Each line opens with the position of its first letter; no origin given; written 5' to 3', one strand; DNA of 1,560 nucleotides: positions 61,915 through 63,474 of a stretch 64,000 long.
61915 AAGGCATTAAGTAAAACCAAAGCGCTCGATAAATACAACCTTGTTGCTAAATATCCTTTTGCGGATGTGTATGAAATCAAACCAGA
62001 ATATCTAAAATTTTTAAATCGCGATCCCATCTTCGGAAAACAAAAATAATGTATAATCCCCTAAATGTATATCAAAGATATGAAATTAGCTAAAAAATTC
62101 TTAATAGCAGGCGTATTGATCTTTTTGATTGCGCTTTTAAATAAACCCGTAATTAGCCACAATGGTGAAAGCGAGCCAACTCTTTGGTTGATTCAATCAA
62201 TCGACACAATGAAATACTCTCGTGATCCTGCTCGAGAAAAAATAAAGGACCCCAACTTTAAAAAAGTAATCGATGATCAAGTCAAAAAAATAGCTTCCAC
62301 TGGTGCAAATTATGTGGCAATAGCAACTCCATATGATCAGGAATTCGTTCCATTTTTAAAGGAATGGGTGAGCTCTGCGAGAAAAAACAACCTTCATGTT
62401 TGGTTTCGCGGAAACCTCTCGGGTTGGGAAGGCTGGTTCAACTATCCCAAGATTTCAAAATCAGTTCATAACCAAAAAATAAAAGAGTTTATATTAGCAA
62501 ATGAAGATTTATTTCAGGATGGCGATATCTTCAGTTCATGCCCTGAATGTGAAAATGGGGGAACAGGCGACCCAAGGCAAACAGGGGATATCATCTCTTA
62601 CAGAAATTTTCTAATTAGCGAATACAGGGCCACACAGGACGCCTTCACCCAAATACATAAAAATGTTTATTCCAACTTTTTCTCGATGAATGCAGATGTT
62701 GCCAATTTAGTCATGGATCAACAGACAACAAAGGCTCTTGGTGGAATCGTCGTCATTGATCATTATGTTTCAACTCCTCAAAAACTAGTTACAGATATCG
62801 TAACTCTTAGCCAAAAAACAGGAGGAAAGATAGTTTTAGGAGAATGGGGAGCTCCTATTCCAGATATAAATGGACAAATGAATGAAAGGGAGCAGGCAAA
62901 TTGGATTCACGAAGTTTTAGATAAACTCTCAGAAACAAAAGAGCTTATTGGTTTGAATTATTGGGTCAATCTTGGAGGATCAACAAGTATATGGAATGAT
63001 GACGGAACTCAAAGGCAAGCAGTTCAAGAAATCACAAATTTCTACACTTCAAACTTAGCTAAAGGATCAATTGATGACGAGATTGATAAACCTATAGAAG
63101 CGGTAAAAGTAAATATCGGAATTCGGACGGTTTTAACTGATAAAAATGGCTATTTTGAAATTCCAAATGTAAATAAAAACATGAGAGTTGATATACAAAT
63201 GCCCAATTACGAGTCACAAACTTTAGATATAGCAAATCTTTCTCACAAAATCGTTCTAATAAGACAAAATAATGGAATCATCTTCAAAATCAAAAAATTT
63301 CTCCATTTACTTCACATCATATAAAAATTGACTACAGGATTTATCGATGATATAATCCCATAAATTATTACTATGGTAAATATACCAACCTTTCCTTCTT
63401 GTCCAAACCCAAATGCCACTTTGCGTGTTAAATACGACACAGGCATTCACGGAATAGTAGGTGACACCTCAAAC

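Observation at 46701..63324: A 16-kb co-directional glycan operon behind one strong promoter, immediately downstream of an orphan receiver-only response regulator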

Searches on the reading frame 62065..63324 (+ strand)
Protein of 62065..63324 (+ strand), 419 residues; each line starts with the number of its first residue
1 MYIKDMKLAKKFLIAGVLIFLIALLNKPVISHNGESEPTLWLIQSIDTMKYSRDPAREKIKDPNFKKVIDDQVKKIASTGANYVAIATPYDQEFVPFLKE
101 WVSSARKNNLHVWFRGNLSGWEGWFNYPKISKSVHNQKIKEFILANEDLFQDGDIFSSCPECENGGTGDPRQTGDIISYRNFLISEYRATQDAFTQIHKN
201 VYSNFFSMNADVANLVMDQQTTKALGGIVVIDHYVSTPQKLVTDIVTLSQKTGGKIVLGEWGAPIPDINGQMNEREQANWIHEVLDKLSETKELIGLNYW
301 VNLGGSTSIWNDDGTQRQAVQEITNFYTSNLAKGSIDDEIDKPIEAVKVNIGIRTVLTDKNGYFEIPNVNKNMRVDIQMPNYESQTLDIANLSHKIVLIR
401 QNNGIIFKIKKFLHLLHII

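Call 5: search_protein_families(library=pfam, proteins=[window:62065-63324:+], max_evalue=0.01)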
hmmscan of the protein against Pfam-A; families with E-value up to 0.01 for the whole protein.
window:62065-63324:+ (419 aa): 3 families
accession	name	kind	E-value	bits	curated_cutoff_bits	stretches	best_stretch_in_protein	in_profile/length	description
PF13620.12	CarboxypepD_reg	-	1.3e-05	25.9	32.3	1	333-387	3-64/82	Carboxypeptidase regulatory-like domain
PF16371.11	MetallophosN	-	2.5e-05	24.8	35.6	1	334-385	1-52/77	N terminal of Calcineurin-like phosphoesterase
PF13715.12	CarbopepD_reg_2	-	0.0016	18.8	32.2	1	334-390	3-63/88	CarboxypepD_reg-like domain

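Call 19: search_protein_families(library=ncbifam, proteins=[window:62065-63321:+], max_evalue=0.01)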
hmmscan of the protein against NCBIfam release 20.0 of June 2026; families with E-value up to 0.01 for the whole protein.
window:62065-63321:+ (419 aa): 0 families

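Call 21: search_solved_structures(query=window:62065-63321:+, max_evalue=10)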
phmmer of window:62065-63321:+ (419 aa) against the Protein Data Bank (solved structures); distinct sequences matched with E-value up to 10: 1.
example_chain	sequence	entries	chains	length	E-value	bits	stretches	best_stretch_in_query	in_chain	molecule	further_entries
6z1p_Am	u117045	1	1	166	0.23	13.7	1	351-416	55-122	Ymf74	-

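Call 24: search_solved_structures(query=A2, max_evalue=10, show_alignments=2)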
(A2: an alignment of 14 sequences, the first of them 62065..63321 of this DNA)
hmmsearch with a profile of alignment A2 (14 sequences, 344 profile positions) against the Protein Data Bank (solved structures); distinct sequences matched with E-value up to 10: 2.
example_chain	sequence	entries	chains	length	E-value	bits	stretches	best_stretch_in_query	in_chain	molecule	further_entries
6xxw_A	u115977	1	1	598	0.065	15.4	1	210-289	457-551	Beta-glucuronidase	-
5xrw_C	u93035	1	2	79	0.28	13.3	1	202-261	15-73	FliY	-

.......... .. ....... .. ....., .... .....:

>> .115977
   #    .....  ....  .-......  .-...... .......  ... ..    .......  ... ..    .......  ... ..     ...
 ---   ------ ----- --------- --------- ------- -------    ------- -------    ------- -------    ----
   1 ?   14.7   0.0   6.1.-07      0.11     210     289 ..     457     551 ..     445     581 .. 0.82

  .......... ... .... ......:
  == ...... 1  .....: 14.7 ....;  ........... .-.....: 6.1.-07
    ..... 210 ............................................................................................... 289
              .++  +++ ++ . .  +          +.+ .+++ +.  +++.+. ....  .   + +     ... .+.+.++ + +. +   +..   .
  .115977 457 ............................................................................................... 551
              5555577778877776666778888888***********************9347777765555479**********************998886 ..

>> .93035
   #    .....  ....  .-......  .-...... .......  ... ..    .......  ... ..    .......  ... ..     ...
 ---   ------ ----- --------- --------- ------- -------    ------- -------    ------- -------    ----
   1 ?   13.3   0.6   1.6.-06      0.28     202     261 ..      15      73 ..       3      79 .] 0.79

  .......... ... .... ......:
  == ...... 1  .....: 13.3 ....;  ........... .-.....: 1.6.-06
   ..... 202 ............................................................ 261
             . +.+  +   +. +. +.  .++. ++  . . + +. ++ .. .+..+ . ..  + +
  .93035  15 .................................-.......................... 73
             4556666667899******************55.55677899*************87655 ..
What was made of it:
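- On Clan GH-A glycoside hydrolases (ORF 62065-63324): There is no sequence-level CAZy, Pfam or PDB match (calls 5, 21, 24).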

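Call 30: find_homologous_proteins(query=window:62065-63321:+)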
Query window:62065-63321:+ (419 aa): 2435 proteins with E <= 0.001 among 5142 candidates; the best 120 are listed.
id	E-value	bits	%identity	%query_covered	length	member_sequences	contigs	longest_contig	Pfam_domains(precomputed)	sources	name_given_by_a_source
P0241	1.5e-282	955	100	100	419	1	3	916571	PF16371.13,PF13620.13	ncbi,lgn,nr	ncbi:hypothetical protein HYS03_00785 [Candidatus Woesebacteria bacterium]|nr:hypothetical protein [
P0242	4.2e-218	742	76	100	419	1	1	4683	PF16371.13,PF13620.13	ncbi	-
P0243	2.3e-152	526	62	53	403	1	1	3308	-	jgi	jgi:uncharacterized protein YbbK (DUF523 family)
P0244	1.5e-140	487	52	94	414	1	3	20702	PF13620.13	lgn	-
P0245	2.4e-140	486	51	98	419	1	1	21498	-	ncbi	-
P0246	8.4e-140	485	53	96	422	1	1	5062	PF13715.13,PF13620.13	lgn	-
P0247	8.0e-139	481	53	97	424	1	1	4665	-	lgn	-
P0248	1.1e-138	481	53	96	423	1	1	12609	PF13715.13,PF13620.13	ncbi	-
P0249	2.6e-138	480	53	96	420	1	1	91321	PF13715.13,PF13620.13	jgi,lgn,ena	-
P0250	7.6e-138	478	53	96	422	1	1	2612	PF13715.13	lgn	-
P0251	1.1e-137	478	54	91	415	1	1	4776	-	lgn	-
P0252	1.3e-137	477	56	86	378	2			-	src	-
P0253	1.4e-137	477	52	97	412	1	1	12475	PF13620.13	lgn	-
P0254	1.4e-137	477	53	97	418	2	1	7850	PF13620.13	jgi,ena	-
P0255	4.0e-137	476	52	96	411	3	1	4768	-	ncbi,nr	ncbi:MAG: carboxypeptidase-like regulatory domain-containing protein [Candidatus Roizmanbacteria bac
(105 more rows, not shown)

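Call 36: find_encoding_contigs(protein=P0241, flank=10000, max_places=1)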
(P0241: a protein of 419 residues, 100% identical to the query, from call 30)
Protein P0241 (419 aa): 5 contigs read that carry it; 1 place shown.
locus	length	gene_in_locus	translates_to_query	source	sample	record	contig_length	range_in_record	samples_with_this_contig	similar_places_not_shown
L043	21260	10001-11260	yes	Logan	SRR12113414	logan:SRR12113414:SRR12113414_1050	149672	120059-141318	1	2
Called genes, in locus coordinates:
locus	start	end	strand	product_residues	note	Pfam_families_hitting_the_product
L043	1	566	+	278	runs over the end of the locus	PF01636:APH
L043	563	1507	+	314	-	-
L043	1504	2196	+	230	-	PF13489:Methyltransf_23, PF08242:Methyltransf_12 (weak), PF08241:Methyltransf_11, PF13847:Methyltransf_31 (weak)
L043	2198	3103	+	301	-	PF00535:Glycos_transf_2, PF10111:Glyco_tranf_2_2 (weak), PF13641:Glyco_tranf_2_3, PF13632:Glyco_trans_2_3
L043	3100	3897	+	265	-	PF01522:Polysacc_deac_1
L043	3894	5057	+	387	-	PF13439:Glyco_transf_4, PF13579:Glyco_trans_4_4 (weak), PF00534:Glycos_transf_1, PF13692:Glyco_trans_1_4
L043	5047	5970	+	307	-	PF00535:Glycos_transf_2, PF10111:Glyco_tranf_2_2, PF13641:Glyco_tranf_2_3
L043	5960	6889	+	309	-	PF13641:Glyco_tranf_2_3, PF00535:Glycos_transf_2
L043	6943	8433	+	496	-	-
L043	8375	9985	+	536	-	-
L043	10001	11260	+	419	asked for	PF13620:CarboxypepD_reg (faint), PF16371:MetallophosN (faint)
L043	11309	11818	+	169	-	-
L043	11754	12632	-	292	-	PF14378:PAP2_3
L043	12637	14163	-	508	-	PF03116:NQR2_RnfD_RnfE (faint), PF00175:NAD_binding_1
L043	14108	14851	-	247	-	PF02424:ApbE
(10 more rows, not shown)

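Call 42: predict_structure(alignment_id=A4)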
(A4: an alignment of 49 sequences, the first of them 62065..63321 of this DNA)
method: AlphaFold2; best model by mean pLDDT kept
length: 419 residues; sequences in the alignment: 49
mean_pLDDT: 91.9   pTM: 0.85
mean pLDDT of the five models: 91.9, 91.0, 91.0, 90.8, 88.6
residues with pLDDT >= 90: 334; 70-90: 66; 50-70: 11; < 50: 8
segments of 3 or more residues with pLDDT < 50: 27-34
pLDDT, mean of each block of 10 residues (from residue 1): 74 93 66 64 91 88 93 96 96 97 98 95 91 95 98 93 78 95 97 98 93 96 97 96 98 97 92 95 97 97 82 92 94 95 97 94 93 94 95 94 88 87
secondary structure, 60 per line:
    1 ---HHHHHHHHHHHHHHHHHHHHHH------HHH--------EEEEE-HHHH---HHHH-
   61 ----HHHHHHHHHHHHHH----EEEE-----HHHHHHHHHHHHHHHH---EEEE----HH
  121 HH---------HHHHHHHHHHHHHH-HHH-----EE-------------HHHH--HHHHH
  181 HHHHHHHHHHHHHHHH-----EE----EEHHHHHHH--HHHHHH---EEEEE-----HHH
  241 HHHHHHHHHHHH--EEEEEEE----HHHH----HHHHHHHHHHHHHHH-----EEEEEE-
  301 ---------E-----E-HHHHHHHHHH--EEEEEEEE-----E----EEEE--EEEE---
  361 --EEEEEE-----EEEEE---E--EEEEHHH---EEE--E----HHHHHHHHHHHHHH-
elements in order: H4-25 E43-47 H49-52 H56-59 H65-78 E83-86 H92-107 E111-114 H119-122 H132-145 H170-173 H176-196 H210-216 H219-224 E228-232 H238-252 E255-261 H266-269 H274-288 E294-299 H318-327 E330-337 E348-351 E354-357 E363-368 E374-378 E385-388 E395-397 H405-418
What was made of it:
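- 62065..63324 (+): Membrane-anchored extracytoplasmic clan GH-A (beta/alpha)8 glycosidase-like protein with a C-terminal beta-sandwich. AF2 pLDDT 92 (call 42).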

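Call 44: fold_search(model_id=the predicted structure, library=pdb)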
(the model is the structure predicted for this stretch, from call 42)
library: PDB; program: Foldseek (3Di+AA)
matches with E <= 10: 1373; with E <= 0.001: 269
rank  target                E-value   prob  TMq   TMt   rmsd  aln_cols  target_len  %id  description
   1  8b73_A                1.3e-10  1.00  0.48  0.50   9.6       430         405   10  Acetivibrio clariflavus beta-1,4-xylanase of Glycoside Hydrolase Family 10 (AcXyn10A). (released 2022-10-19)
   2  9g4n_C                2.9e-10  1.00  0.48  0.40   9.7       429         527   14  Glycoside Hydrolase Family 157 from Labilibaculum antarcticum (LaGH157) E224A mutant in complex with Laminaritriose an (released 2025-05-21)
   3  9m6l_A                4.3e-08  1.00  0.43  0.45  16.0       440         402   10  Agn1p mutant D237N (released 2026-03-11)
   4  7kgz_B                7.1e-08  1.00  0.47  0.33  14.2       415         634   11  FMN-binding beta-glucuronidase from Roseburia hominis (released 2021-11-10)
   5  6u7j_B                9.9e-08  1.00  0.43  0.32   5.5       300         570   17  Uncultured Clostridium sp. Beta-glucuronidase (released 2019-10-30)
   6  2bvt_A                9.9e-08  1.00  0.43  0.40  19.3       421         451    9  The structure of a modular endo-beta-1,4-mannanase from Cellulomonas fimi explains the product specificity of glycosid (released 2005-09-26)
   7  6gl0_A                1.1e-07  1.00  0.48  0.59   6.0       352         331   12  Structure of ZgEngAGH5_4 in complex with a cellotriose (released 2018-10-31)
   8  2jep_A                1.2e-07  1.00  0.45  0.50   5.6       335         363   15  Native family 5 xyloglucanase from Paenibacillus pabuli (released 2007-03-20)
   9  6leg_A                1.3e-07  1.00  0.45  0.32   5.6       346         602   15  Structure of E. coli beta-glucuronidase complex with uronic isofagomine (released 2021-01-27)
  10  6q1i_A                1.6e-07  1.00  0.45  0.53   5.6       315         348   16  GH5-4 broad specificity endoglucanase from Clostrdium longisporum (released 2020-08-05)
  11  1wky                  1.8e-07  1.00  0.43  0.41  10.0       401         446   13  Crystal structure of alkaline mannanase from Bacillus sp. strain JAMB-602: catalytic domain and its Carbohydrate Binding (released 2005-06-15)
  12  2jeq_A                2.2e-07  1.00  0.44  0.51   6.2       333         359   16  Family 5 xyloglucanase from Paenibacillus pabuli in complex with ligand (released 2007-03-20)
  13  6t6g_BBB              2.3e-07  1.00  0.47  0.32   9.3       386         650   11  Bacteroides salyersiae GH164 beta-mannosidase in complex with noeuromycin (released 2020-01-01)
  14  6t6g_AAA              2.3e-07  1.00  0.46  0.31   9.4       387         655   11  Bacteroides salyersiae GH164 beta-mannosidase in complex with noeuromycin (released 2020-01-01)
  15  6t6g_DDD              2.4e-07  1.00  0.46  0.31   9.4       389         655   10  Bacteroides salyersiae GH164 beta-mannosidase in complex with noeuromycin (released 2020-01-01)
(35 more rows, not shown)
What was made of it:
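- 62065..63324 (+): Foldseek hits to GH10, GH157, GH5 and GH2, E down to 1e-10 (call 44).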
